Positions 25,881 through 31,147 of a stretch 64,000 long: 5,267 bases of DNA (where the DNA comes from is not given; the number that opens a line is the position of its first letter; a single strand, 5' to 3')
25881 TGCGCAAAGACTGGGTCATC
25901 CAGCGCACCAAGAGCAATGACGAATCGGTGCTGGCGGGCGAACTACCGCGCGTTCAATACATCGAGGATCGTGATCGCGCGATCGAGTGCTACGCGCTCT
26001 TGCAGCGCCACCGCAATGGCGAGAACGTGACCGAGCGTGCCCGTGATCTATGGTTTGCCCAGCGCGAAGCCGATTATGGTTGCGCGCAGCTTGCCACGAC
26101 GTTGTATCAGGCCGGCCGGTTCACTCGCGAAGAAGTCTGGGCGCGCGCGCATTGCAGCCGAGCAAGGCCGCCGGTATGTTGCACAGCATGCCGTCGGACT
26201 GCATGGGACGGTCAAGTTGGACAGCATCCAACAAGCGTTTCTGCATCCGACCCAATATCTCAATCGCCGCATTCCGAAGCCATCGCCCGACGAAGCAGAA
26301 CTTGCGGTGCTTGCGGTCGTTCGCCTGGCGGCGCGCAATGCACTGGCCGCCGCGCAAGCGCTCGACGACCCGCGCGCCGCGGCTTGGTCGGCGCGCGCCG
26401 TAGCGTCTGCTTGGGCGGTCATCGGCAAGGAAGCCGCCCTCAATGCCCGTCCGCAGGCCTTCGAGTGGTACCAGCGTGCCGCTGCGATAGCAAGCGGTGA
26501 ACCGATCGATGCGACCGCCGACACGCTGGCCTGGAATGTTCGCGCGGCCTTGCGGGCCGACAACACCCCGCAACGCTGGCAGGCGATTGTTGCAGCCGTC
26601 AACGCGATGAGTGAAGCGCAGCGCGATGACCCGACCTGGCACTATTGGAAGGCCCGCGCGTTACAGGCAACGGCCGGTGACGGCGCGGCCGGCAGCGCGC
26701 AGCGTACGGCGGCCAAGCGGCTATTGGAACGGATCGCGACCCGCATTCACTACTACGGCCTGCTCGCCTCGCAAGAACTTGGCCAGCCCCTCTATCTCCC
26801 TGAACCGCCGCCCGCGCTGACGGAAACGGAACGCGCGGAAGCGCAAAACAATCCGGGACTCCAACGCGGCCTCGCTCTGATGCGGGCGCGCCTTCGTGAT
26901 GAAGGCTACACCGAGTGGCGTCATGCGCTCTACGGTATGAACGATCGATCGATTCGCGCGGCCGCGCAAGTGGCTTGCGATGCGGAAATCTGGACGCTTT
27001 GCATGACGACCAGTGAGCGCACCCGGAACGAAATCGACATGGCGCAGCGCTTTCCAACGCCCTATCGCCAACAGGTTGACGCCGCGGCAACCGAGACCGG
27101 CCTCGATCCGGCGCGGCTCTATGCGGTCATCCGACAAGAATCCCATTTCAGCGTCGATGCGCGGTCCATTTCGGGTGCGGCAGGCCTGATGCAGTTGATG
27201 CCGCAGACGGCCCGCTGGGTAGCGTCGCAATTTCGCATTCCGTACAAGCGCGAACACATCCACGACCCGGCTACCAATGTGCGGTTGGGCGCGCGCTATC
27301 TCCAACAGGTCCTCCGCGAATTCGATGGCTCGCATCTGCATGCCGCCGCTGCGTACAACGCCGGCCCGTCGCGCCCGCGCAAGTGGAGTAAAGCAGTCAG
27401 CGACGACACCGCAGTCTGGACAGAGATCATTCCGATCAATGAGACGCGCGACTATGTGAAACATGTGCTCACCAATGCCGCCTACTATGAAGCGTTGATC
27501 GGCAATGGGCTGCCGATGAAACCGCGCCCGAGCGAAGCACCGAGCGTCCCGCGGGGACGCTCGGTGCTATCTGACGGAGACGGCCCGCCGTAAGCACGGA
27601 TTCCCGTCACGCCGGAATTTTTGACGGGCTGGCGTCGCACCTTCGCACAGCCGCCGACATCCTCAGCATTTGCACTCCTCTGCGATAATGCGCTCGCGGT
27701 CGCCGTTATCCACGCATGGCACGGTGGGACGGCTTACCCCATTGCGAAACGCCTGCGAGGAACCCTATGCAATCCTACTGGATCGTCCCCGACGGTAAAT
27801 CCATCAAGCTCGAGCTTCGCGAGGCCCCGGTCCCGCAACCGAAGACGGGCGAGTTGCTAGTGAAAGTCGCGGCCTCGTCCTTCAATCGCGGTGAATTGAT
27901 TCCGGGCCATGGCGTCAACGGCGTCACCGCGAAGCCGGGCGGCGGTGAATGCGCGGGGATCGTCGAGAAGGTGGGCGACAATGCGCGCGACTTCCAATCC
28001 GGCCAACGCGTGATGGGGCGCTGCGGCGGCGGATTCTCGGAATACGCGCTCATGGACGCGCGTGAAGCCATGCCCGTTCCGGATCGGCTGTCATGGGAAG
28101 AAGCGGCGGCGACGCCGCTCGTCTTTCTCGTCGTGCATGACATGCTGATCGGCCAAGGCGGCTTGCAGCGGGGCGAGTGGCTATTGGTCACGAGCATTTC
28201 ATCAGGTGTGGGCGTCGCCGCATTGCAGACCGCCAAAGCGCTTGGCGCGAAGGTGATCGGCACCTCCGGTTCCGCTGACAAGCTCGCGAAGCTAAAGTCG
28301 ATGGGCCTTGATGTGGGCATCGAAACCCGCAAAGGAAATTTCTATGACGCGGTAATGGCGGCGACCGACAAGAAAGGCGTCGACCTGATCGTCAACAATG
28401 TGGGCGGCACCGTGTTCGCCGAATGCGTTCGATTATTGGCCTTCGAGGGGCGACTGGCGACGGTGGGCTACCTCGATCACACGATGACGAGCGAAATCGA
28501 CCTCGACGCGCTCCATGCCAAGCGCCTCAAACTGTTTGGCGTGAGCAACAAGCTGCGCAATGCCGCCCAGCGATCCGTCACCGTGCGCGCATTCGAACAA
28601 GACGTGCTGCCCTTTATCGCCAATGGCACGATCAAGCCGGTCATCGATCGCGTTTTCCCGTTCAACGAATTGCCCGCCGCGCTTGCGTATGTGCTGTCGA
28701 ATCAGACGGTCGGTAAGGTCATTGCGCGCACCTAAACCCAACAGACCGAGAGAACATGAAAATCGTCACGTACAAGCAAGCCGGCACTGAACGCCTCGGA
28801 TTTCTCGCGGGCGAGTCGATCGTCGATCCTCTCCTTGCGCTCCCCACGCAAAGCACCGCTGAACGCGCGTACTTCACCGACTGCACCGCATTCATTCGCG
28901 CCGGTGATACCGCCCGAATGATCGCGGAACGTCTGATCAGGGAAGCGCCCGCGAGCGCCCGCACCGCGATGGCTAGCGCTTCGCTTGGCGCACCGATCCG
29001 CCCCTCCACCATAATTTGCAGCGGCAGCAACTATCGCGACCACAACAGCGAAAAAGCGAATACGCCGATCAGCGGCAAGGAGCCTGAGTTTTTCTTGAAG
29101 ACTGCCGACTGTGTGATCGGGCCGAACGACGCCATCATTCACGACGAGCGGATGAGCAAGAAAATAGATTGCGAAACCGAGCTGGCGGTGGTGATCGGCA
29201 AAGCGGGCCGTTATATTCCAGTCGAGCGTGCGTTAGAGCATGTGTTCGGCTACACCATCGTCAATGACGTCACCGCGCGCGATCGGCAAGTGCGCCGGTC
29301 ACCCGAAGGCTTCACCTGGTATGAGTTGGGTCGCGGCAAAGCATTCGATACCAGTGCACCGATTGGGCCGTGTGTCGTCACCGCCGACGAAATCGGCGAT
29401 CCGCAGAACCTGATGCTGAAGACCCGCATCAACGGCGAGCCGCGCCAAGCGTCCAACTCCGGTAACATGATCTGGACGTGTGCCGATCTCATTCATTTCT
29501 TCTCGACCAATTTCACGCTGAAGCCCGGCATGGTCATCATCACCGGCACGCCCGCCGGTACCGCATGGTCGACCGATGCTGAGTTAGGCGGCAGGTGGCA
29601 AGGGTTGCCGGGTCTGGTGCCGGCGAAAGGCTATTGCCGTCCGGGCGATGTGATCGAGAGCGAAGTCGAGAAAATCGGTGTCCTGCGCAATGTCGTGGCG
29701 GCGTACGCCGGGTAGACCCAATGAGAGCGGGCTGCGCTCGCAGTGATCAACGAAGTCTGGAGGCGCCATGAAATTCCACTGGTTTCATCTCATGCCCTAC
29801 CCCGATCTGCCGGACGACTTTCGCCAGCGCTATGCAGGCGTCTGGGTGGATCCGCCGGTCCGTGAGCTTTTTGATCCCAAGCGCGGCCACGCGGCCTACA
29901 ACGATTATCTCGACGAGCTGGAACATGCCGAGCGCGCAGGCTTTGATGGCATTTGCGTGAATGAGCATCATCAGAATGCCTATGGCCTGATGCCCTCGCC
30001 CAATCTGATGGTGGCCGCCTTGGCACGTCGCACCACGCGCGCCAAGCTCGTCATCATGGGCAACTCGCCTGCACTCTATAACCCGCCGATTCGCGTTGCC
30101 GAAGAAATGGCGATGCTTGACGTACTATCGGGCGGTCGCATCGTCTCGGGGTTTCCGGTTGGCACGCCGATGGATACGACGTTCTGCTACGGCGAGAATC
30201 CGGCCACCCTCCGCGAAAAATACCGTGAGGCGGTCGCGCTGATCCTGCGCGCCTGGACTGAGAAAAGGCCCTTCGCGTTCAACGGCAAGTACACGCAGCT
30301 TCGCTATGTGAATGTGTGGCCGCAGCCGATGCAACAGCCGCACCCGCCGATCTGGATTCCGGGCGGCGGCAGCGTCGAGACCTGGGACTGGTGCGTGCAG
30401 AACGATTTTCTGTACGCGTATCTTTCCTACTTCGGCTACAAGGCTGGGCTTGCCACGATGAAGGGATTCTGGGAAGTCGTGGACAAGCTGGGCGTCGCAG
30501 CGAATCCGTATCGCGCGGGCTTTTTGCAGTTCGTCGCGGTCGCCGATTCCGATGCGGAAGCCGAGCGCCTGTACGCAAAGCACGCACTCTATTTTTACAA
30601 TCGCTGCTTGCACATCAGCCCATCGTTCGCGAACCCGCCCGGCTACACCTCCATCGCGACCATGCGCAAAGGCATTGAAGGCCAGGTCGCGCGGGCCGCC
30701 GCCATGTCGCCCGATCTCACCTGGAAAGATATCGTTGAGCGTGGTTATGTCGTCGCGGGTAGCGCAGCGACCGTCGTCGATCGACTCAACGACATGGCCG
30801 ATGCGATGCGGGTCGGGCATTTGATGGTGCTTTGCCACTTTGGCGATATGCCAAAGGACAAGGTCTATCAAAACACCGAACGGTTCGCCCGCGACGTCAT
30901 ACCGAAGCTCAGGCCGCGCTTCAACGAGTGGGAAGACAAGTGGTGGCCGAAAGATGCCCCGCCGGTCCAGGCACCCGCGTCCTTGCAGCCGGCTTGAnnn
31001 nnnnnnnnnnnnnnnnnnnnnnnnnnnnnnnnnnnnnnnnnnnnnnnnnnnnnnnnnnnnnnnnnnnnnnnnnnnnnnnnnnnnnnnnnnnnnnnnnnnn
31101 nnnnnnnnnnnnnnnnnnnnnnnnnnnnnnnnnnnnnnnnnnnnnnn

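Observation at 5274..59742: About 17 of ~59 loci are frame-disrupted, nonsense-interrupted or reduced to stumps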

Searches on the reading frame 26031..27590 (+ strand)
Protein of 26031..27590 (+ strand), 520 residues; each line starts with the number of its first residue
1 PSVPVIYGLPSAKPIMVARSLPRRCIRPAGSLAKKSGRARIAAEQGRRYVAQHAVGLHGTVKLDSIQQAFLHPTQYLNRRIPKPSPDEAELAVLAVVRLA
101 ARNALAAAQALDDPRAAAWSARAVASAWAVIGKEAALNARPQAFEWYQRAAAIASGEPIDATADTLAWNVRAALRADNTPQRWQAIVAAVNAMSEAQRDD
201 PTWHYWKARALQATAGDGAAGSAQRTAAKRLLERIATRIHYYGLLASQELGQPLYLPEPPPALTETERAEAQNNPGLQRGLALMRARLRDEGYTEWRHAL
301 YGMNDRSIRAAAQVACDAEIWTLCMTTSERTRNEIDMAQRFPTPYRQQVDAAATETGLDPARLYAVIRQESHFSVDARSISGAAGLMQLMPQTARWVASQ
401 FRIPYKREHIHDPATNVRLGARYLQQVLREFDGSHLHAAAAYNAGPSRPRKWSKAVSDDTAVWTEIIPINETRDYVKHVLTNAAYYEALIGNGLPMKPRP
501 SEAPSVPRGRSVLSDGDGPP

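Call 36: search_protein_families(library=pfam, max_evalue=0.01, proteins=[window:26031-27590:+])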
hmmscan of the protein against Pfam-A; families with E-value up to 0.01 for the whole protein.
window:26031-27590:+ (520 aa): 2 families
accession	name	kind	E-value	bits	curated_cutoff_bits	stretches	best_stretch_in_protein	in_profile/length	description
PF01464.25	SLT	-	4.4e-30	104.1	21.3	1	350-457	4-109/117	Transglycosylase SLT domain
PF13406.11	SLT_2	-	0.00069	19.3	24.3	0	379-426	151-198/292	Transglycosylase SLT domain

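Call 57: search_solved_structures(query=window:26031-27590:+, max_evalue=0.001, show_alignments=1)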
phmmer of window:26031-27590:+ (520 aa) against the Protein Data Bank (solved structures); distinct sequences matched with E-value up to 0.001: 22.
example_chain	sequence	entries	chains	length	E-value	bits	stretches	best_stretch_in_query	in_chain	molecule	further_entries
5o1j_A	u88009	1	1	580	2.1e-57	198.4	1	89-504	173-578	Putative soluble lytic murein transglycosylase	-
5mpq_A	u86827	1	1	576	2.3e-57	198.3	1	89-504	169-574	Transglycosylase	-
6fpn_B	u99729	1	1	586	2.4e-57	198.3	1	89-504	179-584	Putative soluble lytic murein transglycosylase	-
5o24_A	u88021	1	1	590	2.5e-57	198.2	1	89-504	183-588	Transglycosylase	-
5o29_A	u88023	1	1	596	2.5e-57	198.2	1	89-504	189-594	Transglycosylase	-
5o2n_A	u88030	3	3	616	2.8e-57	198.1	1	89-504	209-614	Transglycosylase | Putative soluble lytic murein transglycosylase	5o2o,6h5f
6fbt_A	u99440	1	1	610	2.2e-40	142.3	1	165-488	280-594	Probable soluble lytic transglycosylase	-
5ohu_A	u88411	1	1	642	2.5e-40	142.2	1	165-488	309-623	Soluble lytic murein transglycosylase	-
6fcq_A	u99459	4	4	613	6.1e-40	140.9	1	165-488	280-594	Soluble lytic murein transglycosylase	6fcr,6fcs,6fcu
6fc4_A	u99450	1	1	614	6.1e-40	140.9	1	165-488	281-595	Soluble lytic murein transglycosylase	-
1qsa_A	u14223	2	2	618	2.5e-32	115.8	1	195-492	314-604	PROTEIN (SOLUBLE LYTIC TRANSGLYCOSYLASE SLT70) | SOLUBLE LYTIC TRANSGLYCOSYLASE SLT70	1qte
1sly_A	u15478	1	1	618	5.3e-31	111.4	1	195-492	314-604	70-KDA SOLUBLE LYTIC TRANSGLYCOSYLASE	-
6cf8_A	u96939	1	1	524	6.4e-06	28.7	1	360-494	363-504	Lytic transglycosylase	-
6cf9_A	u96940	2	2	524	6.4e-06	28.7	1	360-494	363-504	Lytic transglycosylase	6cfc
7lam_A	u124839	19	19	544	6.9e-06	28.6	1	360-494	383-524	Lytic transglycosylase domain-containing protein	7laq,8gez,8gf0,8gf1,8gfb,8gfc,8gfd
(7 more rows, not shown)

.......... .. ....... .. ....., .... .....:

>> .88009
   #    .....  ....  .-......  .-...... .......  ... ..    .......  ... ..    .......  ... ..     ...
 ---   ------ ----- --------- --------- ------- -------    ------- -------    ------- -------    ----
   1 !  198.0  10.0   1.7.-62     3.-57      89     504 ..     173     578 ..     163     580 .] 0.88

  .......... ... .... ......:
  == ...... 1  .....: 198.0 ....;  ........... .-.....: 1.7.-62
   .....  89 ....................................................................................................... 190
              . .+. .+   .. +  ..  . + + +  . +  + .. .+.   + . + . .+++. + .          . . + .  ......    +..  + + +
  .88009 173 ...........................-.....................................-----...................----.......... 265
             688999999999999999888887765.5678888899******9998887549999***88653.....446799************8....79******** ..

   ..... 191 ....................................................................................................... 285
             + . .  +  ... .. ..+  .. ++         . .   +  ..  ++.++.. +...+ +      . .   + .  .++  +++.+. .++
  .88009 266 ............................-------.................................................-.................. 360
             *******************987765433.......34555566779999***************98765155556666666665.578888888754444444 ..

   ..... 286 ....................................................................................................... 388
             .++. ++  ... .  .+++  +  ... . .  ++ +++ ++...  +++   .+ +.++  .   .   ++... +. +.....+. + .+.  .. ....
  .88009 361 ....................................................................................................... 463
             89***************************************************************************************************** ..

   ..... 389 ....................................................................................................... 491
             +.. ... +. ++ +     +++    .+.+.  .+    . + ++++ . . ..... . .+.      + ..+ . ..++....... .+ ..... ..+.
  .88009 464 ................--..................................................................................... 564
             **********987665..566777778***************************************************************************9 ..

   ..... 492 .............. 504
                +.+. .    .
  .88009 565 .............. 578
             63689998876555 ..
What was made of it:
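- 25538..27593 (+): Soluble lytic transglycosylase (Slt) pseudogene. The frameshift is probably loss of one GC unit in the (GC)n run at about 26141-26150. The second frame aligns to residues 173-578 of 580 in Neisseria LtgA (5o1j), so the N-terminal ~170 residues lie in the other frame (call 57).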

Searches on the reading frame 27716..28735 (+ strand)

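Call 12: search_protein_families(library=pfam, proteins=[window:27716-28735:+])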
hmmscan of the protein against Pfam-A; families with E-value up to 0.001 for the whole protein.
window:27716-28735:+ (339 aa): 4 families
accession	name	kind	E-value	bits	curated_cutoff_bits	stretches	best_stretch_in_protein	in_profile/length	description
PF00107.32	ADH_zinc_N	-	3e-25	89.1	31.8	1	164-277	1-113/129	Zinc-binding dehydrogenase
PF13602.12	ADH_zinc_N_2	-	1.4e-19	71.8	27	1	199-336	4-133/134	Zinc-binding dehydrogenase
PF08240.17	ADH_N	-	3.3e-11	43.8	23.5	1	44-123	2-104/104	Alcohol dehydrogenase GroES-like domain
PF16884.10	ADH_N_2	-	0.00013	22.3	31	1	31-121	17-108/108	N-terminal domain of oxidoreductase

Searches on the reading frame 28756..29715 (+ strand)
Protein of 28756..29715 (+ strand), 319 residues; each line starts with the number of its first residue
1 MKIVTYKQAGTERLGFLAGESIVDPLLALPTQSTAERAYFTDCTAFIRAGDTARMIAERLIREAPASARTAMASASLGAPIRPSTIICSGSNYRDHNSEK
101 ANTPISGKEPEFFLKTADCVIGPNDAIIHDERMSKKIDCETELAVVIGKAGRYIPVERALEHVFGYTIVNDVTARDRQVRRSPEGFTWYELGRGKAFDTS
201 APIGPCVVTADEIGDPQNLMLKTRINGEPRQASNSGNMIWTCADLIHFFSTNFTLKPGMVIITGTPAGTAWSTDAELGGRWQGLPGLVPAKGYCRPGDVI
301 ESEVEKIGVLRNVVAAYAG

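Call 12: search_protein_families(library=pfam, proteins=[window:28756-29715:+])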
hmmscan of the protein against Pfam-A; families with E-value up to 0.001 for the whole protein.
window:28756-29715:+ (319 aa): 1 family
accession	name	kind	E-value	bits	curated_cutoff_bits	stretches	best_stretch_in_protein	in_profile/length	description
PF01557.24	FAA_hydrolase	-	9.4e-64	215.4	23.9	1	85-314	1-213/214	Fumarylacetoacetate (FAA) hydrolase C-terminal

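Call 18: find_encoding_contigs(protein=window:28756-29715:+, flank=10000, max_places=10)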
Protein window:28756-29715:+ (319 aa): 4 contigs read that carry it; 4 places shown.
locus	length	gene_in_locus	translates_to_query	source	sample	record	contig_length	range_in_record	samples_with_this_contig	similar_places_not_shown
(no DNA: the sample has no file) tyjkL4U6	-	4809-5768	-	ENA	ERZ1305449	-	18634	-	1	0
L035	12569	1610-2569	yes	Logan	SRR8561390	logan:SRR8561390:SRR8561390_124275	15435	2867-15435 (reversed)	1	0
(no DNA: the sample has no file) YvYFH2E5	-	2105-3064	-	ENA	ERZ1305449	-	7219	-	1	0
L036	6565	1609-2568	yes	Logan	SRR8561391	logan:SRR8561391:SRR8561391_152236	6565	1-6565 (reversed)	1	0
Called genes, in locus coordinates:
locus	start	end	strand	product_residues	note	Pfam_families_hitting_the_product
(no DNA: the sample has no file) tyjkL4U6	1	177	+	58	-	?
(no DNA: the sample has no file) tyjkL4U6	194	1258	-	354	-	PF00990:GGDEF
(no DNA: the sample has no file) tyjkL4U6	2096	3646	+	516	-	PF01464:SLT, PF27553:SLT_superhelical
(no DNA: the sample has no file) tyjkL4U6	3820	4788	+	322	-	PF08240:ADH_N, PF00107:ADH_zinc_N, PF13602:ADH_zinc_N_2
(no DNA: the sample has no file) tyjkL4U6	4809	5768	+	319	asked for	PF01557:FAA_hydrolase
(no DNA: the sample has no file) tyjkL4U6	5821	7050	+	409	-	PF00296:Bac_luciferase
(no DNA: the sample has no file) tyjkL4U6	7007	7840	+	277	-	PF00561:Abhydrolase_1, PF00975:Thioesterase (weak), PF07859:Abhydrolase_3 (faint), PF12697:Abhydrolase_6, PF12146:Hydrolase_4 (weak), PF06821:Ser_hydrolase (faint)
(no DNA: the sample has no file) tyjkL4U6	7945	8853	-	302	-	PF01963:TraB_PrgY_gumN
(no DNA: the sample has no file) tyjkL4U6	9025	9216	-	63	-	-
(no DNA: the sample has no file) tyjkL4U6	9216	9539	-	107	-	-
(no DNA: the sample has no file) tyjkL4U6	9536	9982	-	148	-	PF07992:Pyr_redox_2, PF13738:Pyr_redox_3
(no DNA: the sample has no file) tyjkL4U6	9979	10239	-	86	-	PF01946:Thi4, PF00890:FAD_binding_2 (weak), PF01266:DAO, PF07992:Pyr_redox_2, PF12831:FAD_oxidored, PF13450:NAD_binding_8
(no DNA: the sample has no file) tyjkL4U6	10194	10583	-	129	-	-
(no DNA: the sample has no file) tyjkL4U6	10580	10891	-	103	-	PF00027:cNMP_binding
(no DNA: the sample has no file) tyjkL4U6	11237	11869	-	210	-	PF13924:Lipocalin_5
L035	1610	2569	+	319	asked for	PF01557:FAA_hydrolase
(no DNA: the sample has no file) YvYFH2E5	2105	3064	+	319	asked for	PF01557:FAA_hydrolase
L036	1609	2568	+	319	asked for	PF01557:FAA_hydrolase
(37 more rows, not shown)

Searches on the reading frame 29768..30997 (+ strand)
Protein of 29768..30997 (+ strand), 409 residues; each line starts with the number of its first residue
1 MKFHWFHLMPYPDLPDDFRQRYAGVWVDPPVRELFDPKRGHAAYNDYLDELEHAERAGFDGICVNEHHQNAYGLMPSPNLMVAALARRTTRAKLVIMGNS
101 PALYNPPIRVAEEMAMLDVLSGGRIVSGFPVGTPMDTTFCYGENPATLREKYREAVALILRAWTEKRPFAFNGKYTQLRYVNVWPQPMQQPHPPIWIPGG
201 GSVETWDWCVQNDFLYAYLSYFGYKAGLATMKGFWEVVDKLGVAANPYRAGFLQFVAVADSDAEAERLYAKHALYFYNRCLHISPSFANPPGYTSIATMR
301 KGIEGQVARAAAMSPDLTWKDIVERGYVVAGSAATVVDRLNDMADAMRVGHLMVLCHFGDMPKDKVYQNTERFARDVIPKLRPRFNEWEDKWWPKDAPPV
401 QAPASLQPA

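Call 12: search_protein_families(library=pfam, proteins=[window:29768-30997:+])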
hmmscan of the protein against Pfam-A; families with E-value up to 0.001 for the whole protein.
window:29768-30997:+ (409 aa): 1 family
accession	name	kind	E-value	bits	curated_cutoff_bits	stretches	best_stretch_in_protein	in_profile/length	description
PF00296.26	Bac_luciferase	-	4.5e-37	128.5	27.9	1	42-346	20-310/314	Luciferase-like monooxygenase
